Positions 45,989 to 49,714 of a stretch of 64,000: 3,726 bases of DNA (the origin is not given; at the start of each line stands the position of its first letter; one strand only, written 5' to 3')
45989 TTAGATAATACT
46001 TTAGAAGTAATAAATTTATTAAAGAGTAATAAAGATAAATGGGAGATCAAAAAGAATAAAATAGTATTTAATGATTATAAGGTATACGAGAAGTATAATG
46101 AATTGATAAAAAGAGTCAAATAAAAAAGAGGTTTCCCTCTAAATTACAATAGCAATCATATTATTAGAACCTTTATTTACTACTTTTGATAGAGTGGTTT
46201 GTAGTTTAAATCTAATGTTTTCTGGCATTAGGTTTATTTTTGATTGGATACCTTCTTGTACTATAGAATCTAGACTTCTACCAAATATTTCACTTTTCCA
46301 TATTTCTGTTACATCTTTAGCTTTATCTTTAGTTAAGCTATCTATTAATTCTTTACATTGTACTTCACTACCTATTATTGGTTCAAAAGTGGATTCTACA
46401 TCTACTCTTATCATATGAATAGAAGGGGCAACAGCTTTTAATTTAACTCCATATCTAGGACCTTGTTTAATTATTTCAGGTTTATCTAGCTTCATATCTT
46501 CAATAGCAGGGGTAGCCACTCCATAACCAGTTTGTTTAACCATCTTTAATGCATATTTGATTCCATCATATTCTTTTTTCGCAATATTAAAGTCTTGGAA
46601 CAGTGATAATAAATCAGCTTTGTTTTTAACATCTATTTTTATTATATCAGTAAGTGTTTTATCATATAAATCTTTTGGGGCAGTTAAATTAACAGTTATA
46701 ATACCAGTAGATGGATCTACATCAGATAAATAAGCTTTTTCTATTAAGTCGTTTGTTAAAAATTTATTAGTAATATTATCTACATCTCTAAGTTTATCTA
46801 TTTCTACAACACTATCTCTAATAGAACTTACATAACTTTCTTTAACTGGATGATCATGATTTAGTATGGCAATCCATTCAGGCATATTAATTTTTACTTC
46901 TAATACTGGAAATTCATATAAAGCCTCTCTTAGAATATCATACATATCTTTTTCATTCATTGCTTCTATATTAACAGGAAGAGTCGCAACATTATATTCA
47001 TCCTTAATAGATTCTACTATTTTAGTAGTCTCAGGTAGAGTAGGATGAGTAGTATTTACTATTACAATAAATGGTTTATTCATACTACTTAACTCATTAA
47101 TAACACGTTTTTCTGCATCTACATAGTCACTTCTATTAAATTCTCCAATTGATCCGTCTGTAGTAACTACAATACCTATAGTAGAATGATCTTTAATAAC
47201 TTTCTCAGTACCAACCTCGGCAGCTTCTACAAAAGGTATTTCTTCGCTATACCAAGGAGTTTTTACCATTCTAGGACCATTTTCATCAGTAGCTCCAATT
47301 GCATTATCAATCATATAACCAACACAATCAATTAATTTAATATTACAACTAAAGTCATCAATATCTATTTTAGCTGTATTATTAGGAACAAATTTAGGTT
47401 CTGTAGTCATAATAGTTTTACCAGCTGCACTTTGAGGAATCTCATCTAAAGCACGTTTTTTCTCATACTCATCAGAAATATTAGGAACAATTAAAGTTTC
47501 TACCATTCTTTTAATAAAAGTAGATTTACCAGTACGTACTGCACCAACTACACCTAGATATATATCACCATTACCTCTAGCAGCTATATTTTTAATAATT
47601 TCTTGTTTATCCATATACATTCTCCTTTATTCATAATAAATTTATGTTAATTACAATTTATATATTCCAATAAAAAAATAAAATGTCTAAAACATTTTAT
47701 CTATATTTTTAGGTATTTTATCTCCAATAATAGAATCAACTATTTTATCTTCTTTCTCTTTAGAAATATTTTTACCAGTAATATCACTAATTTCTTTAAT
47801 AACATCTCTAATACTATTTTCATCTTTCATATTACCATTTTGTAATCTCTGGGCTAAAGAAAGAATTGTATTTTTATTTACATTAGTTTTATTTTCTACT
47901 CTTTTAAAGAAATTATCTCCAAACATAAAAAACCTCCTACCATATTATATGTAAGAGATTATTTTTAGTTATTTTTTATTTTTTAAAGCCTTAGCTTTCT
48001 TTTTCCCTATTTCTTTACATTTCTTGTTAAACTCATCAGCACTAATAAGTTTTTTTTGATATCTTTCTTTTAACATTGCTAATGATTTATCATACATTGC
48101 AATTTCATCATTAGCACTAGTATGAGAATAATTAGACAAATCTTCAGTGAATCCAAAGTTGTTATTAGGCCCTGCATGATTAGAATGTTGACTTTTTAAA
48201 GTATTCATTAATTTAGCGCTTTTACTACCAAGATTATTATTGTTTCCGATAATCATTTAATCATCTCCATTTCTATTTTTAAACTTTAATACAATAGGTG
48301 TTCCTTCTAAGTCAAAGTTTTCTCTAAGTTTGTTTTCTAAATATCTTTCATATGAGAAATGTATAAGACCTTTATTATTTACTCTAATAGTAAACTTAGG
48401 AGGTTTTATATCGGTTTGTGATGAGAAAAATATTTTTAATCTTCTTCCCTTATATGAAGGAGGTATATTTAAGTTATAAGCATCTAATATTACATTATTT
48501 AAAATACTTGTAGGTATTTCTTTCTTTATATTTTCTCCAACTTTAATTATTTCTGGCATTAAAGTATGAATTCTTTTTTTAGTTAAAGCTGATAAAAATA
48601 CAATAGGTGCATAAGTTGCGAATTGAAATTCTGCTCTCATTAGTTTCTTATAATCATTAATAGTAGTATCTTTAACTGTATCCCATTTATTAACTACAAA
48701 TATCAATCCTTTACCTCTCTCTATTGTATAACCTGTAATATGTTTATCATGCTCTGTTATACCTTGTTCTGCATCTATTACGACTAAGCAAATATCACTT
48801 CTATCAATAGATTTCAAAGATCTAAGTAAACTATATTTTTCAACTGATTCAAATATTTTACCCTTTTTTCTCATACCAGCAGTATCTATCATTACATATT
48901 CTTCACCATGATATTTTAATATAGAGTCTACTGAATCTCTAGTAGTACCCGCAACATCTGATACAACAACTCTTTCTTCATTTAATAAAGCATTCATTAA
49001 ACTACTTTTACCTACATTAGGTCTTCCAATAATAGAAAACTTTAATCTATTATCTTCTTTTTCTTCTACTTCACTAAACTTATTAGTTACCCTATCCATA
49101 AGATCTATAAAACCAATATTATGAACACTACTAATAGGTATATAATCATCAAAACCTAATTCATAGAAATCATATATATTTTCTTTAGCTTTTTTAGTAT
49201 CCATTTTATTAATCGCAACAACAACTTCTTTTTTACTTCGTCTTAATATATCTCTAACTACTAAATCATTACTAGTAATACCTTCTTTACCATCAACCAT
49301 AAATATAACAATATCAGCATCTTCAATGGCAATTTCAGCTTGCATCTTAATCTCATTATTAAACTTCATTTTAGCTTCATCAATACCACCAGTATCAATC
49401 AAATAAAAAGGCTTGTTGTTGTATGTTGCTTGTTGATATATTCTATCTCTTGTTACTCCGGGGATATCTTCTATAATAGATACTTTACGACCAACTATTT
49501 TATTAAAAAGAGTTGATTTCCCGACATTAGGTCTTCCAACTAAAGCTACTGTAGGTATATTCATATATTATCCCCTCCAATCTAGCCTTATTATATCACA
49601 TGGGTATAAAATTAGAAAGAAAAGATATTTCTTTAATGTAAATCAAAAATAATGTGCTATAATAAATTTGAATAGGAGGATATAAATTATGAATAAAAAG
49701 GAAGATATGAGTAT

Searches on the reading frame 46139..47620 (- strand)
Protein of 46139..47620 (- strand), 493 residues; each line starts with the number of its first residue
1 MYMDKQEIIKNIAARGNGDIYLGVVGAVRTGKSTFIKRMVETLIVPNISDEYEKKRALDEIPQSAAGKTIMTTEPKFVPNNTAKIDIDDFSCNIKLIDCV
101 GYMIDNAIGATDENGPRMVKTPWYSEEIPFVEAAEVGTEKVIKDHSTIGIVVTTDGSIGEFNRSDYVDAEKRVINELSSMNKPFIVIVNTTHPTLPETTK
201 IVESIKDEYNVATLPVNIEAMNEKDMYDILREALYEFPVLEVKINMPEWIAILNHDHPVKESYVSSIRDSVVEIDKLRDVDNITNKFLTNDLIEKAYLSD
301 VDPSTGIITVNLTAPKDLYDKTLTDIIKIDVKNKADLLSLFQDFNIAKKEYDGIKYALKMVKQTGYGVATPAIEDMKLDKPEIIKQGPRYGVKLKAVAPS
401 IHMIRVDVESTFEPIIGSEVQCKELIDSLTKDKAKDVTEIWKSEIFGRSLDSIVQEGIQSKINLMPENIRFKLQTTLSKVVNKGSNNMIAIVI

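Call 80: search_protein_families(library=ncbifam, proteins=[window:46139-47620:-], max_evalue=1e-15)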
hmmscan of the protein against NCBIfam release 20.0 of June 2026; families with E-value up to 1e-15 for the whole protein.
window:46139-47620:- (493 aa): 1 family
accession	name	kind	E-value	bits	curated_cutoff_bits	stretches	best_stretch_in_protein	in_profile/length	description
TIGR02836.1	spore_IV_A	equivalog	2.1e-200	666.8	459.9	1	3-493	1-492/492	stage IV sporulation protein A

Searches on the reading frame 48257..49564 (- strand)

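Call 93: search_protein_families(library=pfam, proteins=[window:48257-49564:-], max_evalue=0.0001)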
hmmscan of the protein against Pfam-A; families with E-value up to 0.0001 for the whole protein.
window:48257-49564:- (435 aa): 12 families
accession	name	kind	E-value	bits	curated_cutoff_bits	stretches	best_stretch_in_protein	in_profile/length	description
PF01926.29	MMR_HSR1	-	4.1e-59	198.1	21.9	2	5-120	1-113/113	50S ribosome-binding GTPase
PF02421.24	FeoB_N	-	2.3e-30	105.6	27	2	5-136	2-130/156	Ferrous iron transport protein B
PF14714.11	KH_dom-like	-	2.8e-28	98.4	27.3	1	350-429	2-81/81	KH-domain-like of EngA bacterial GTPase enzymes, C-terminal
PF00009.33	GTP_EFTU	-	7.5e-24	84.8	26.5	2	176-341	6-184/188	Elongation factor Tu GTP binding domain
PF00350.29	Dynamin_N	-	6.7e-13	49.5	27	0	6-35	1-30/168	Dynamin family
PF03193.22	RsgA_GTPase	-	5.1e-11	43.1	30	1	83-233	23-170/174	RsgA GTPase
PF04548.22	AIG1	-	1.5e-10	41.2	27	1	5-103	2-103/212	AIG1 family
PF09439.16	SRPRB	-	3.5e-07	30.2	25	0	3-92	3-82/178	Signal recognition particle receptor beta subunit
PF08477.19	Roc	-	6.3e-07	30.1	27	0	6-122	2-119/119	Ras of Complex, Roc, domain of DAPkinase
PF00071.28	Ras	-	4.1e-06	26.9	21.6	0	6-127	2-120/162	Ras family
PF00910.28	RNA_helicase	-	5e-05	24.2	21.5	0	178-236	3-66/105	RNA helicase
PF10662.15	PduV-EutP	-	8e-05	22.9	21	0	6-159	4-141/143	Ethanolamine utilisation - propanediol utilisation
